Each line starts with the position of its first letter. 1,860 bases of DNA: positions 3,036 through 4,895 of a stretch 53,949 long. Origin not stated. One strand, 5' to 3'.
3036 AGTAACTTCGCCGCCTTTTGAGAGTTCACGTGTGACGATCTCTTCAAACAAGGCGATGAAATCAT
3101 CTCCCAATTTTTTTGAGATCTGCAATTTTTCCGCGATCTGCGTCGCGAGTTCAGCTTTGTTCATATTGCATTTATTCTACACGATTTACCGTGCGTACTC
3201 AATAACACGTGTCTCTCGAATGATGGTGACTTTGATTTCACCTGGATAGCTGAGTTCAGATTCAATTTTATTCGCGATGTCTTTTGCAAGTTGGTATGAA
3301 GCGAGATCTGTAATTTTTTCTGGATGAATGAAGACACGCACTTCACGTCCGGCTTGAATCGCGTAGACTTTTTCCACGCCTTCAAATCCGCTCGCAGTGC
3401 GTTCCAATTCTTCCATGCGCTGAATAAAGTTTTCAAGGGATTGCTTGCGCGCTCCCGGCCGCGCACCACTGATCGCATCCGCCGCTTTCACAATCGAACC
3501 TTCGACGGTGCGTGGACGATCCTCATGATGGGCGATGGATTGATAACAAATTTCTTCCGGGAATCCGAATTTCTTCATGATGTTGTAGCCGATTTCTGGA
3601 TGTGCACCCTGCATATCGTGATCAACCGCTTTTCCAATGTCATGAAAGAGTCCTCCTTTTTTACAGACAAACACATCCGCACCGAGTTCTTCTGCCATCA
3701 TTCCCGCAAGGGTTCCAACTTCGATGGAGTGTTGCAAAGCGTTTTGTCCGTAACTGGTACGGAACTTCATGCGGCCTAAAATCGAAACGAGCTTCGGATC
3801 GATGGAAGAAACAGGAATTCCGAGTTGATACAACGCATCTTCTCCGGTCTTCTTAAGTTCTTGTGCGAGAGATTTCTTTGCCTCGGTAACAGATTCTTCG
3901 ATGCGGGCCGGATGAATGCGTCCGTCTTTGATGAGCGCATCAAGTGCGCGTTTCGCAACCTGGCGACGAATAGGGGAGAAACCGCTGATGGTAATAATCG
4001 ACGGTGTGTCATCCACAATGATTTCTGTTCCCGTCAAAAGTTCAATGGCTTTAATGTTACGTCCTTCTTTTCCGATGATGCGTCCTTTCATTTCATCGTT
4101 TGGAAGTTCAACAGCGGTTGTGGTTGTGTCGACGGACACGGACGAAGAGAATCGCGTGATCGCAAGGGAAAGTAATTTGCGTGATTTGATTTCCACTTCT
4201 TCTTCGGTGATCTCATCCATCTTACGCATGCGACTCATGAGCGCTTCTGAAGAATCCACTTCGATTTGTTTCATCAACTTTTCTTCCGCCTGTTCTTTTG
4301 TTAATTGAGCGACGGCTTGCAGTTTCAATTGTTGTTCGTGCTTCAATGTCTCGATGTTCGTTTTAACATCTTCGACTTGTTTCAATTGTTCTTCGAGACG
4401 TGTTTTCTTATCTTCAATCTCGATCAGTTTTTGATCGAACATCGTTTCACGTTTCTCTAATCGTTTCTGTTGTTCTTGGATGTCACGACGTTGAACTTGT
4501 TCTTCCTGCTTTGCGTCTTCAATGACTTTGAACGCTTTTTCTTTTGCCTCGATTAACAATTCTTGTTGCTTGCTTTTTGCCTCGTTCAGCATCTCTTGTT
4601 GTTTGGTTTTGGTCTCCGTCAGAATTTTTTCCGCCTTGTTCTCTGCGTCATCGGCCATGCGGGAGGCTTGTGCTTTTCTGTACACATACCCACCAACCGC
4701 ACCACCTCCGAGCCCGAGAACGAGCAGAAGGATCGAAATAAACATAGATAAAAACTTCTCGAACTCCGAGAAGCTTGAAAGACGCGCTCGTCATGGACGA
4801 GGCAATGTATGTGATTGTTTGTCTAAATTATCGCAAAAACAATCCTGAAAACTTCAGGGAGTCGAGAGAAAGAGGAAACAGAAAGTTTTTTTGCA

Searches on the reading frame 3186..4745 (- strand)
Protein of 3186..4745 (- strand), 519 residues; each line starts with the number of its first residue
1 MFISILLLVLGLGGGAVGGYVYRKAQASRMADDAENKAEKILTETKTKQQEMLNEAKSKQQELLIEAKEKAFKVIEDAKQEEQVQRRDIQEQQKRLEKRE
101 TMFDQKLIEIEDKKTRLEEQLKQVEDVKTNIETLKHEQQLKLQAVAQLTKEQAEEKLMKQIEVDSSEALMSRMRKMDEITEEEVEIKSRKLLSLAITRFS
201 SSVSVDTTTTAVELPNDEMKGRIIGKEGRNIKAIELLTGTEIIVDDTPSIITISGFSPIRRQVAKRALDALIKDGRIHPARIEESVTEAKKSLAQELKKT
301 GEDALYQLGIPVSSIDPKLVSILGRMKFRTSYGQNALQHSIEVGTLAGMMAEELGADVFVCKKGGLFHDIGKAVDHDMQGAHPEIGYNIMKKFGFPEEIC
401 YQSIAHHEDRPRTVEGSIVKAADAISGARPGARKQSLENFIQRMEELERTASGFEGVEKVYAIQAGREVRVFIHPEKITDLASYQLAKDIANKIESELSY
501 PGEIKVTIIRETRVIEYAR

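Call 82: search_protein_families(library=pfam, proteins=[window:3186-4745:-], max_evalue=0.0001)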
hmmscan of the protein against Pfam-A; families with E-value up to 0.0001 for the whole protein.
window:3186-4745:- (519 aa): 3 families
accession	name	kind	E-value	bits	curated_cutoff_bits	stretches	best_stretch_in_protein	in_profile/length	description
PF12072.13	RNase_Y_N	-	1.1e-26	94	32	1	4-200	2-198/201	RNase Y N-terminal region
PF01966.28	HD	-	1.1e-17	64.8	22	1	337-426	2-114/116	HD domain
PF00013.35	KH_1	-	6.9e-11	42.2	21.5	1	212-268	4-64/66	KH domain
